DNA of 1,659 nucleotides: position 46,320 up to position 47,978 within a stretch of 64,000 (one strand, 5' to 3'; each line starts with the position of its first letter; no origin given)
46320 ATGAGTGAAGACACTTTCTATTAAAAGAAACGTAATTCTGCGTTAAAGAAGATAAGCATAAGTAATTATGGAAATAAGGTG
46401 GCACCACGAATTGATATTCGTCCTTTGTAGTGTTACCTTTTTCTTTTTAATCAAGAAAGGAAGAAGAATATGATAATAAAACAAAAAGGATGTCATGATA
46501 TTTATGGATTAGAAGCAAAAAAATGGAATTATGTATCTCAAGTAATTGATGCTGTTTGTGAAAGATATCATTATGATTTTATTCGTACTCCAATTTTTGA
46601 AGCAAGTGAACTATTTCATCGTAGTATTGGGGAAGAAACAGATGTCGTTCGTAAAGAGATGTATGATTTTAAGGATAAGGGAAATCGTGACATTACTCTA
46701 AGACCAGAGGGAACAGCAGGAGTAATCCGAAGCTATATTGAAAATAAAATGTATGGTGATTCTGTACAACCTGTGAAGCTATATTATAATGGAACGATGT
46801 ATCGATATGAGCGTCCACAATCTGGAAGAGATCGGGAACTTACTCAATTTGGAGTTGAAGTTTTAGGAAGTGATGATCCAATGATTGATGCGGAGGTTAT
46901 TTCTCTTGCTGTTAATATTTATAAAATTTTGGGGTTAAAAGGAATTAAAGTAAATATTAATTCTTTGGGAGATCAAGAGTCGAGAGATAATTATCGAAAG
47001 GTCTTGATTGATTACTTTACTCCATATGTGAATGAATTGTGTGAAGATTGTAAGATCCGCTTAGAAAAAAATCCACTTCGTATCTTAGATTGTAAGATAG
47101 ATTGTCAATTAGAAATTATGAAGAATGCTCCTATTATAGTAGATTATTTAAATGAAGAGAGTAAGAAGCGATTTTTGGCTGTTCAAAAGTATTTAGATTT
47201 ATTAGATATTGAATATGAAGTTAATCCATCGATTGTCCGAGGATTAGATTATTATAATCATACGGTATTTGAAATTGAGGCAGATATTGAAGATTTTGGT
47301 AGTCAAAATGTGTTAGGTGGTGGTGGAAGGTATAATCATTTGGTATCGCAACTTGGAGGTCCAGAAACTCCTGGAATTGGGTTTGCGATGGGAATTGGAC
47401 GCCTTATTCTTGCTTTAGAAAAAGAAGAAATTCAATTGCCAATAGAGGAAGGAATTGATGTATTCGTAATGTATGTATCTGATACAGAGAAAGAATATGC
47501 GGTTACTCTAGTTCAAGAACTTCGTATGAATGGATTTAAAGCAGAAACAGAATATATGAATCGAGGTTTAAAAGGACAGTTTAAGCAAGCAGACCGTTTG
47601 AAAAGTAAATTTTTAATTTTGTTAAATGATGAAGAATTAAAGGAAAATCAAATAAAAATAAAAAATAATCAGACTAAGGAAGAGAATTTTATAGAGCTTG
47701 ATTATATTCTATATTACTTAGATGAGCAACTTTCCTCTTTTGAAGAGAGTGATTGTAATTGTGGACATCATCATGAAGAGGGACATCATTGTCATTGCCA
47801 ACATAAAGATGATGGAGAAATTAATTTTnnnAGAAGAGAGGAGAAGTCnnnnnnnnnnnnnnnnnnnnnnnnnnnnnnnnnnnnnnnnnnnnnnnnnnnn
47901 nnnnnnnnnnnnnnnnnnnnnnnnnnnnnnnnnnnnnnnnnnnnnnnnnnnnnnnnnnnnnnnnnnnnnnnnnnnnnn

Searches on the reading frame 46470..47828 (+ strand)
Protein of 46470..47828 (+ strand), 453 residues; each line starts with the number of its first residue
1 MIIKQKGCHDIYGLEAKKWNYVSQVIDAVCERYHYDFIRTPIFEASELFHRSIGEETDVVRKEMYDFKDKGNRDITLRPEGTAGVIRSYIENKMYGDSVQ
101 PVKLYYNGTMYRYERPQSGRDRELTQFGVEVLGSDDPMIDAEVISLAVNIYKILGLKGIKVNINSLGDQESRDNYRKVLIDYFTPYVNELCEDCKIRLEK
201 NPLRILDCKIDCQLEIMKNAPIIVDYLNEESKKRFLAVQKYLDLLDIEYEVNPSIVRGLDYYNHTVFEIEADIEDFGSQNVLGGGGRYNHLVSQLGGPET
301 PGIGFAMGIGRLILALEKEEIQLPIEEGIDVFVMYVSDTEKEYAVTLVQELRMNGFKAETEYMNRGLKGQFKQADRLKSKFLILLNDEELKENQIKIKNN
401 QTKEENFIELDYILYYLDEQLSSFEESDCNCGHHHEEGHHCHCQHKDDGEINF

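Call 17: find_homologous_proteins(query=window:46470-47828:+, max_evalue=1e-30)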
Query window:46470-47828:+ (453 aa): 8000 proteins with E <= 1e-30 among 8000 candidates; the best 120 are listed.
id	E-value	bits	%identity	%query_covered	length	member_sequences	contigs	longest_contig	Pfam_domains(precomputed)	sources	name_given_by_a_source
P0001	0.0e+0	1035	100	100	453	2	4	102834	PF13393.12,PF03129.26,PF00587.31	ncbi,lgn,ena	-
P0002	1.4e-265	900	87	97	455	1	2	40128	PF13393.12,PF03129.26,PF00587.31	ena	-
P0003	1.7e-259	879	84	100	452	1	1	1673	PF13393.12,PF03129.26,PF00587.31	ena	-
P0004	5.6e-259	878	84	100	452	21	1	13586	PF13393.12,PF03129.26,PF00587.31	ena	-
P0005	5.0e-249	845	75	99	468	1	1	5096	PF13393.12,PF03129.26,PF00587.31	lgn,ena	-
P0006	1.5e-248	843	75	99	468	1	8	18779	PF13393.12,PF03129.26,PF00587.31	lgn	-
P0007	2.7e-248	843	75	99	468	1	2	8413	PF13393.12,PF03129.26,PF00587.31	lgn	-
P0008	7.9e-248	841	81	99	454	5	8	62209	PF13393.12,PF03129.26,PF00587.31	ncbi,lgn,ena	-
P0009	9.8e-248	841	80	98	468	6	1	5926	PF13393.12,PF03129.26,PF00587.31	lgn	-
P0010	4.1e-241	819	81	98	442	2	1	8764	PF13393.12,PF03129.26,PF00587.31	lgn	-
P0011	1.2e-237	808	78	96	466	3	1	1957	PF13393.12,PF03129.26,PF00587.31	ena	-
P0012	3.1e-237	806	80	96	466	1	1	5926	PF13393.12,PF03129.26,PF00587.31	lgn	-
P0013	2.3e-236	803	76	100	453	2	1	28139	PF13393.12,PF03129.26,PF00587.31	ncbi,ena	-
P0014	2.9e-236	803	74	98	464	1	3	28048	PF13393.12,PF03129.26,PF00587.31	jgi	-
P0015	5.6e-236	802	77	98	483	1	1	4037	PF13393.12,PF03129.26,PF00587.31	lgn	-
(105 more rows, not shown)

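Call 18: find_encoding_contigs(protein=window:46470-47828:+, flank=3000, max_places=6)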
Protein window:46470-47828:+ (453 aa): 7 contigs read that carry it; 4 places shown.
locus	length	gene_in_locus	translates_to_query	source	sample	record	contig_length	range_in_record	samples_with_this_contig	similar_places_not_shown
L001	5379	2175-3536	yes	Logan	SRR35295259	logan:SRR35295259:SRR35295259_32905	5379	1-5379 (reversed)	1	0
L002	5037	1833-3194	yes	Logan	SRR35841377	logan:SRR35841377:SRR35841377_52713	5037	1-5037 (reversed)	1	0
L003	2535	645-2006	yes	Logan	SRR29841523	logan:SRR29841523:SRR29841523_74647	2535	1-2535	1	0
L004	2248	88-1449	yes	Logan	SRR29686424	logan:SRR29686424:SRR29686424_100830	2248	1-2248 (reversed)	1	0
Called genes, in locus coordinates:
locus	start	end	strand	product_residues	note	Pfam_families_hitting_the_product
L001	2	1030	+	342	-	?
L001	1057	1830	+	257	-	PF04893:Yip1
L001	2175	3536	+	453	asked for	PF13393:tRNA-synt_His, PF00587:tRNA-synt_2b, PF03129:HGTP_anticodon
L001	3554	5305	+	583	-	PF01336:tRNA_anti-codon, PF00152:tRNA-synt_2, PF01409:tRNA-synt_2d (faint), PF02938:GAD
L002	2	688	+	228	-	?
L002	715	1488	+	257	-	PF04893:Yip1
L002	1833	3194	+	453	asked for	PF13393:tRNA-synt_His, PF00587:tRNA-synt_2b, PF03129:HGTP_anticodon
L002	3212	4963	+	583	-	PF01336:tRNA_anti-codon, PF00152:tRNA-synt_2, PF01409:tRNA-synt_2d (faint), PF02938:GAD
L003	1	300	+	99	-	?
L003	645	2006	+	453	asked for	PF13393:tRNA-synt_His, PF00587:tRNA-synt_2b, PF03129:HGTP_anticodon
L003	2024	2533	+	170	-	?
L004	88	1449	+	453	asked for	PF13393:tRNA-synt_His, PF00587:tRNA-synt_2b, PF03129:HGTP_anticodon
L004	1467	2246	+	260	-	?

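Call 20: find_related_loci(query=A1, collection=genome_contigs, flank=10000)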
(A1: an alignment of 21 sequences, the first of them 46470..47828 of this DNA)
Query A1 (453 aa) in genome_contigs; peptide patterns used: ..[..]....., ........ (x = any residue, [..] = any of these).
600 stretches matched a pattern (row limit reached: there are more); 589 encode a relative of the query (tblastn E <= 1e-3); the best 80 are kept; 80 distinct loci.
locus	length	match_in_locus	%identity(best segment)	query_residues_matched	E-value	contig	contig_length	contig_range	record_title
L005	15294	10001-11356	84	1-453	0e+0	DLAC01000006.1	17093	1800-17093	MAG TPA_asm: Bacillales bacterium UBA7057 UBA7057_contig_10040, whole genome shotgun sequence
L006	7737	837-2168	86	1-444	0e+0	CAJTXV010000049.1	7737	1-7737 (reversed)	MAG TPA_asm: uncultured Bacilli bacterium isolate MGBC119928 genome assembly, contig: MGBC119928.49, whole genome shotgu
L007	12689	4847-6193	76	1-451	0e+0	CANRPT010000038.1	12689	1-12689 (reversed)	MAG: uncultured Bacilli bacterium isolate Lapin-018__bin21 genome assembly, contig: Lapin-018__NODE_4691_length_12689_co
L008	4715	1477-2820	76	1-447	0e+0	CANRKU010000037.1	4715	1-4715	MAG: uncultured Bacilli bacterium isolate Lapin-033__bin46 genome assembly, contig: Lapin-033__NODE_14663_length_4715_co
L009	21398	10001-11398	77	1-450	0e+0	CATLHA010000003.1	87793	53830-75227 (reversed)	MAG TPA_asm: uncultured Bacillales bacterium isolate MGG03199_1680015500 genome assembly, contig: ERR2497919_34, whole g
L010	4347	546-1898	75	1-453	0e+0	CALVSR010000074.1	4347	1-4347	MAG: uncultured Bacilli bacterium isolate BRZ_GB__bin120 genome assembly, contig: BRZ_GB__NODE_26188_length_4347_cov_5.1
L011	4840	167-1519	75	1-453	0e+0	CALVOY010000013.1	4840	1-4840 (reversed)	MAG: uncultured Bacilli bacterium isolate E06__bin86 genome assembly, contig: E06__k127_4407958, whole genome shotgun se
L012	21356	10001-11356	75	1-453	0e+0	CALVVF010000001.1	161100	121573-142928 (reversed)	MAG: uncultured Bacilli bacterium isolate BRZ_QR__bin83 genome assembly, contig: BRZ_QR__NODE_44_length_161100_cov_8.527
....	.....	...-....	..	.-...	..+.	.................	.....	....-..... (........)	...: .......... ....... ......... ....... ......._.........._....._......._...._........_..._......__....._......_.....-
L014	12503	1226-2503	76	1-426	0e+0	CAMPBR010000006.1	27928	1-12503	MAG: uncultured Tenericutes bacterium isolate SRR873610_bin.104_metaWRAP_v1.3_MAG genome assembly, contig: NODE_2582_len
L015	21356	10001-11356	72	1-448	0e+0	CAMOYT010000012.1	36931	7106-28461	MAG: uncultured Firmicutes bacterium isolate SRR873602_bin.119_metaWRAP_v1.3_MAG genome assembly, contig: NODE_1634_leng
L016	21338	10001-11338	72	1-443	0e+0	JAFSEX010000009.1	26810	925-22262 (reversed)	MAG: Bacilli bacterium isolate RGIG3080 Goat_Rectum-5__c60124, whole genome shotgun sequence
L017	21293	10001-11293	72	1-433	0e+0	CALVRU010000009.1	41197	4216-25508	MAG: uncultured Bacilli bacterium isolate BRZ_CH__bin90 genome assembly, contig: BRZ_CH__NODE_1335_length_41197_cov_17.8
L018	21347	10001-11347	70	1-449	0e+0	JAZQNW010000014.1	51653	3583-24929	MAG: Bacilli bacterium isolate T1900045244_TH20190014.MAGScoT_cleanbin_000015 SGB_5603_k141_1815576, whole genome shotgu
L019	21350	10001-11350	69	1-448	0e+0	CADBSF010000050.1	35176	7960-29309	MAG: uncultured Erysipelotrichaceae bacterium isolate RUG14253 genome assembly, contig: RUG14253_asm_50, whole genome sh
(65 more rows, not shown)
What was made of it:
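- Closest known: hisS-aspS T-box leaders of Bacillales and Lactobacillales. Different: It comes from an uncultured gut Bacilli lineage with genomes of about 1.3 Mb (call 20).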

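Call 27: search_dna_similar(query=window:46470-47828:+, collection=plasmids, mode=protein, max_rows=30)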
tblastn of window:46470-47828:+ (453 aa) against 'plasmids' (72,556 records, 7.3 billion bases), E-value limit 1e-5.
Records with a match: 110; places in all: 117; records where one place covers at least 80% of the query: 80.
Best place of each record, by identity: <60% 110.
By first word of the organism name: Tetragenococcus 9; Pseudoalteromonas 9; Streptomyces 7; Sinorhizobium 5; Klebsiella 4; Acinetobacter 4; Escherichia 4; Haladaptatus 4; Paracoccus 4; Bacillus 3; and 44 more.
By predicted mobility (MOB-suite, as given by PLSDB): non-mobilizable 92; mobilizable 15; conjugative 3.
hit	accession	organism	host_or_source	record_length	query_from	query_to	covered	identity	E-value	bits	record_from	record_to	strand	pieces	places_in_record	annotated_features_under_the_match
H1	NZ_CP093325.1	Bacillus sp. N5-665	whole organism,peat soil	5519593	6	421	92%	52.6%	2e-145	466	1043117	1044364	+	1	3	none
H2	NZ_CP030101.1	Listeria monocytogenes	Environment,water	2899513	6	414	90%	49.9%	1e-137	443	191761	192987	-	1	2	none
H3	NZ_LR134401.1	Listeria monocytogenes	Homo sapiens,Vein blood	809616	6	414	90%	49.4%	4e-137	442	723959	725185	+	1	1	hisS: histidine--tRNA ligase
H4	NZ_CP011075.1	Brevibacillus laterosporus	Oryza sativa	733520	6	414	90%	49.3%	1e-127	414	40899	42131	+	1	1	hisS: histidine--tRNA ligase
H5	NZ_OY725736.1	Monoglobus pectinilyticus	-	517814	1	410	91%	47.6%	4e-120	393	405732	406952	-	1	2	hisS: histidine--tRNA ligase | fumarylacetoacetate hydrolase family protein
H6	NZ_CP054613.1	Paenibacillus cellulosilyticus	cell culture,soil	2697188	4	413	91%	45.4%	1e-121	397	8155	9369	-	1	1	none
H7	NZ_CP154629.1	Acetoanaerobium noterae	cell culture,Sludge of a digestion ...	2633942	2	417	92%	43.2%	9e-109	360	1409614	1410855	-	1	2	none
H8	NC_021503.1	Limosilactobacillus reuteri I5007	pigs,healthy weaning piglets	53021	4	414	91%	43.6%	1e-105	351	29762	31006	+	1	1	hisS: histidine--tRNA ligase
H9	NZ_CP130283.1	Limosilactobacillus reuteri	Homo sapiens,feces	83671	4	414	91%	43.6%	1e-105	351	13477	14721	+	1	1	hisS: histidine--tRNA ligase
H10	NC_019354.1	Tetragenococcus muriaticus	-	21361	6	403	88%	44.7%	3e-107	355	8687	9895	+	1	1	hisS: histidine--tRNA ligase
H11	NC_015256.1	Tetragenococcus muriaticus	-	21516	6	403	88%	44.7%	3e-107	355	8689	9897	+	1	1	hisS: histidine--tRNA ligase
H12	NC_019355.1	Tetragenococcus muriaticus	-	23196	6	403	88%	44.7%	3e-107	355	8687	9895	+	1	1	hisS: histidine--tRNA ligase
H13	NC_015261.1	Tetragenococcus halophilus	-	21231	6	403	88%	44.7%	8e-107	354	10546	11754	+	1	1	hisS: histidine--tRNA ligase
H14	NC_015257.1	Tetragenococcus halophilus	-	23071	6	403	88%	44.7%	8e-107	354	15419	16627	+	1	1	hisS: histidine--tRNA ligase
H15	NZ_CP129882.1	Tetragenococcus halophilus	single cell,soy sauce fermentation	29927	6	403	88%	44.7%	8e-107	354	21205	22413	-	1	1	hisS: histidine--tRNA ligase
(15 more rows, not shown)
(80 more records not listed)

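Call 28: get_annotated_region(hit=H10, flank=2500)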
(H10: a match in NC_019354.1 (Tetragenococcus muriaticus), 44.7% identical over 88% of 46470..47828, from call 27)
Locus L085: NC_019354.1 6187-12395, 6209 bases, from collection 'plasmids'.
description: Tetragenococcus muriaticus plasmid pHDC-I-1, complete sequence
organism: Tetragenococcus muriaticus (NCBI taxid 64642)
taxonomy: Bacteria; Bacillota; Bacilli; Lactobacillales; Enterococcaceae; Tetragenococcus; Tetragenococcus muriaticus
host: -; source: -; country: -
typing (MOB-suite, as given by PLSDB): non-mobilizable; replicon rep_cluster_1640
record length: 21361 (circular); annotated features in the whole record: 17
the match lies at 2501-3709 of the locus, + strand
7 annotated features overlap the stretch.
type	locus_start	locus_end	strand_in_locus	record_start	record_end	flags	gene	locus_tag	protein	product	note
CDS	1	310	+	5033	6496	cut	hdcC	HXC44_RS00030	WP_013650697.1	histidine-histamine antiporter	-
CDS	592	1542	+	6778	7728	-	hdcA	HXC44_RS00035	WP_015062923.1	histidine decarboxylase, pyruvoyl type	GO:0006547 - histidine metabolic process [Evidence IEA]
CDS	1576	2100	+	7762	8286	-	hdcB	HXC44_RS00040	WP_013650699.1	histidine decarboxylase maturation protein HdcB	-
CDS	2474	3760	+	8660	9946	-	hisS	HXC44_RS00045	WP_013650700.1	histidine--tRNA ligase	GO:0006427 - histidyl-tRNA aminoacylation [Evidence IEA]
CDS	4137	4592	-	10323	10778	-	tnpA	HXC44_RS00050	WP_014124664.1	IS200/IS605 family transposase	-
CDS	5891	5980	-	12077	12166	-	-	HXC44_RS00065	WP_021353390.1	putative holin-like toxin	-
CDS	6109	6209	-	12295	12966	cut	-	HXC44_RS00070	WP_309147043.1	ABC transporter permease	-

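Call 29: get_annotated_region(hit=H8, flank=2500)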
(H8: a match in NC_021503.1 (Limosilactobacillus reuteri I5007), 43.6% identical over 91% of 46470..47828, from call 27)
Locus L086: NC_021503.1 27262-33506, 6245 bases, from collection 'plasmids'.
description: Limosilactobacillus reuteri I5007 plasmid pLRI01, complete sequence
organism: Limosilactobacillus reuteri I5007 (NCBI taxid 1340495)
taxonomy: Bacteria; Bacillota; Bacilli; Lactobacillales; Lactobacillaceae; Limosilactobacillus; Limosilactobacillus reuteri; Limosilactobacillus reuteri I5007
host: -; source: pigs,healthy weaning piglets; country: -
typing (MOB-suite, as given by PLSDB): non-mobilizable; replicon rep_cluster_2483
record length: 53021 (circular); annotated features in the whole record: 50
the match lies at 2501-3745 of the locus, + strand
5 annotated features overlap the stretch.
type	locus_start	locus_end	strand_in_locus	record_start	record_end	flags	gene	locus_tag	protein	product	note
CDS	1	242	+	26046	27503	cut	hdcC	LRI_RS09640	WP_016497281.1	histidine-histamine antiporter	-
CDS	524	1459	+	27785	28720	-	hdcA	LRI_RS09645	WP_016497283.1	histidine decarboxylase, pyruvoyl type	GO:0006547 - histidine metabolic process [Evidence IEA]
CDS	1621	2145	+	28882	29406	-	hdcB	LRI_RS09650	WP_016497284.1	histidine decarboxylase maturation protein HdcB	-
CDS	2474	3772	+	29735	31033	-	hisS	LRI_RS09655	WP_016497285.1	histidine--tRNA ligase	GO:0006427 - histidyl-tRNA aminoacylation [Evidence IEA]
CDS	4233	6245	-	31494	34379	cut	-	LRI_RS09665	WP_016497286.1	DNA methyltransferase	GO:0006306 - DNA methylation [Evidence IEA]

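Call 30: get_annotated_region(hit=H1, flank=2500)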
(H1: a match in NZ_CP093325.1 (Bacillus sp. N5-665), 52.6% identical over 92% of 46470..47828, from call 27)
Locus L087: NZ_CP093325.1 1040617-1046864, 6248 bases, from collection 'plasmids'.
description: Bacillus sp. N5-665 strain N5/665 plasmid p1, complete sequence
organism: Bacillus sp. N5-665 (NCBI taxid 2925318)
taxonomy: Bacteria; Bacillota; Bacilli; Bacillales; Bacillaceae; Bacillus; Bacillus sp. N5-665
host: -; source: whole organism,peat soil; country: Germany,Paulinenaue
typing (MOB-suite, as given by PLSDB): non-mobilizable
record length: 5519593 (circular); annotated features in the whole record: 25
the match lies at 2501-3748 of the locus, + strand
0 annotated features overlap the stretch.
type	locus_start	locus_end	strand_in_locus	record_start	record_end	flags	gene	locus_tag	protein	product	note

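Call 31: get_annotated_region(hit=H3, flank=2500)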
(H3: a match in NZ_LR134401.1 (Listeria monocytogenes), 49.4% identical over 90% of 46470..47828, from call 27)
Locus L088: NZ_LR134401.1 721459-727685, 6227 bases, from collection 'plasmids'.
description: Listeria monocytogenes strain NCTC7974 plasmid 4, complete sequence
organism: Listeria monocytogenes (NCBI taxid 1639)
taxonomy: Bacteria; Bacillota; Bacilli; Bacillales; Listeriaceae; Listeria; Listeria monocytogenes
host: -; source: Homo sapiens,Vein blood; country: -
typing (MOB-suite, as given by PLSDB): non-mobilizable
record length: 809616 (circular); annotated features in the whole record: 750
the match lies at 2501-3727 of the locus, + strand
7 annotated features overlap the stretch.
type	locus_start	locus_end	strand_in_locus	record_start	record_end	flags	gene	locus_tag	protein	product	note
CDS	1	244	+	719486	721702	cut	-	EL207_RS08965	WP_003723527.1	bifunctional (p)ppGpp synthetase/guanosine-3',5'-bis(diphosphate) 3'-pyrophosphohydrolase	GO:0015970 - guanosine tetraphosphate biosynthetic process [Evidence IEA]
CDS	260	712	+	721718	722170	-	dtd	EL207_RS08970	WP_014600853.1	D-aminoacyl-tRNA deacylase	GO:0008152 - metabolic process [Evidence IEA]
CDS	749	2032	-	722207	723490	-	-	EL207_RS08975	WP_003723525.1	N-acetylmuramoyl-L-alanine amidase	GO:0009253 - peptidoglycan catabolic process [Evidence IEA]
CDS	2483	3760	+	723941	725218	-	hisS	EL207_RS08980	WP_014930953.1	histidine--tRNA ligase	GO:0006427 - histidyl-tRNA aminoacylation [Evidence IEA]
CDS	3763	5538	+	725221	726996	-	aspS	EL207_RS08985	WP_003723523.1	aspartate--tRNA ligase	GO:0006418 - tRNA aminoacylation for protein translation [Evidence IEA]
CDS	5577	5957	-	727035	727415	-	-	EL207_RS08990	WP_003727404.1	hypothetical protein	-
CDS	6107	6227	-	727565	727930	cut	-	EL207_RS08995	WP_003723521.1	P-II family nitrogen regulator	-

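Call 32: get_annotated_region(hit=H4, flank=2500)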
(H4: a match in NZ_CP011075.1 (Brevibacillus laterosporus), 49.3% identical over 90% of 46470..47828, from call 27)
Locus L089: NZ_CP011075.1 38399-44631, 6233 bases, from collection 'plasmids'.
description: Brevibacillus laterosporus strain B9 plasmid unnamed1, complete sequence
organism: Brevibacillus laterosporus (NCBI taxid 1465)
taxonomy: Bacteria; Bacillota; Bacilli; Bacillales; Paenibacillaceae; Brevibacillus; Brevibacillus laterosporus
host: -; source: Oryza sativa; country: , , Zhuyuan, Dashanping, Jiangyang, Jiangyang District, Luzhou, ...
typing (MOB-suite, as given by PLSDB): non-mobilizable
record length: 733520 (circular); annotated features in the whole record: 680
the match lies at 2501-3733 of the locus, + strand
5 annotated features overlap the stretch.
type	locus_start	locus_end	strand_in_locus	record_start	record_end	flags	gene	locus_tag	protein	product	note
CDS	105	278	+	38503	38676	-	-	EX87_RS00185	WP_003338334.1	hypothetical protein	-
CDS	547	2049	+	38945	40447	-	-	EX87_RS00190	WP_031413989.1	coproporphyrinogen III oxidase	-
CDS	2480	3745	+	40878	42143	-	hisS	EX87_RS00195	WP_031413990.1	histidine--tRNA ligase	GO:0006427 - histidyl-tRNA aminoacylation [Evidence IEA]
CDS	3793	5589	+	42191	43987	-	aspS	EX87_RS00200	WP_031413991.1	aspartate--tRNA ligase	GO:0006418 - tRNA aminoacylation for protein translation [Evidence IEA]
CDS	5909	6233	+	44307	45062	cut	-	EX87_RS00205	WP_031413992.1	tRNA threonylcarbamoyladenosine dehydratase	-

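Call 33: get_annotated_region(hit=H5, flank=2500)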
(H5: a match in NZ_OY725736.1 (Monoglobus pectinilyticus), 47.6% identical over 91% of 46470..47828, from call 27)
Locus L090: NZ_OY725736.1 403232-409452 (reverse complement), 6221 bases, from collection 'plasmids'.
description: Monoglobus pectinilyticus strain Ruminococcaceae species TSDC17.2-1.2 plasmid 12, complete sequence
organism: Monoglobus pectinilyticus (NCBI taxid 1981510)
taxonomy: Bacteria; Bacillota; Clostridia; Monoglobales; Monoglobaceae; Monoglobus; Monoglobus pectinilyticus
host: -; source: -; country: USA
typing (MOB-suite, as given by PLSDB): non-mobilizable
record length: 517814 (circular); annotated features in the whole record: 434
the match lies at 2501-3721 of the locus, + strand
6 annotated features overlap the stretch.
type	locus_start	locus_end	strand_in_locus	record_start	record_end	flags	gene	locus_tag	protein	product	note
CDS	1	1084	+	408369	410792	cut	lon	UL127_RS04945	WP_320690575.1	endopeptidase La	GO:0006508 - proteolysis [Evidence IEA]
CDS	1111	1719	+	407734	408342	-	yihA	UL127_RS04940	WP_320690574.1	ribosome biogenesis GTP-binding protein YihA/YsxC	GO:0042254 - ribosome biogenesis [Evidence IEA]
CDS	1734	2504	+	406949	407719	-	-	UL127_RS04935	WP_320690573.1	fumarylacetoacetate hydrolase family protein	-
CDS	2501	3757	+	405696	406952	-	hisS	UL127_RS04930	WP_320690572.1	histidine--tRNA ligase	GO:0006427 - histidyl-tRNA aminoacylation [Evidence IEA]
CDS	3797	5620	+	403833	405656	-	aspS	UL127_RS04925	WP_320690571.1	aspartate--tRNA ligase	GO:0006418 - tRNA aminoacylation for protein translation [Evidence IEA]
CDS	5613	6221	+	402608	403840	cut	tyrS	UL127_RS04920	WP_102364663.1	tyrosine--tRNA ligase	GO:0006437 - tyrosyl-tRNA aminoacylation [Evidence IEA]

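Call 34: get_annotated_region(hit=H6, flank=2500)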
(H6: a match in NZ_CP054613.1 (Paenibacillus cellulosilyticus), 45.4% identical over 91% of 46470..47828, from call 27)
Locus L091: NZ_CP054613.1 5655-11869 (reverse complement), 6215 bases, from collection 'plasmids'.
description: Paenibacillus cellulosilyticus strain KACC 14175 plasmid unnamed4, complete sequence
organism: Paenibacillus cellulosilyticus (NCBI taxid 375489)
taxonomy: Bacteria; Bacillota; Bacilli; Bacillales; Paenibacillaceae; Paenibacillus; Paenibacillus cellulosilyticus
host: -; source: cell culture,soil; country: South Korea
typing (MOB-suite, as given by PLSDB): non-mobilizable
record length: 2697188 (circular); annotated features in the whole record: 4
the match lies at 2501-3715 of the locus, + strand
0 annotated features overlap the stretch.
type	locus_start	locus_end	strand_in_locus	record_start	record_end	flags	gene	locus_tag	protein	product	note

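Call 35: get_annotated_region(hit=H7, flank=2500)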
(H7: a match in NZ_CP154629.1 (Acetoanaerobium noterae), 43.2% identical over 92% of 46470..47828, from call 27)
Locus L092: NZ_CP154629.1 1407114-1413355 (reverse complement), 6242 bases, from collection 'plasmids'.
description: Acetoanaerobium noterae strain DSL2 plasmid pTPELB2, complete sequence
organism: Acetoanaerobium noterae (NCBI taxid 745369)
taxonomy: Bacteria; Bacillota; Clostridia; Peptostreptococcales; Filifactoraceae; Acetoanaerobium; Acetoanaerobium noterae
host: -; source: cell culture,Sludge of a digestion tower of a wastewater treatment plant; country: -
typing (MOB-suite, as given by PLSDB): non-mobilizable
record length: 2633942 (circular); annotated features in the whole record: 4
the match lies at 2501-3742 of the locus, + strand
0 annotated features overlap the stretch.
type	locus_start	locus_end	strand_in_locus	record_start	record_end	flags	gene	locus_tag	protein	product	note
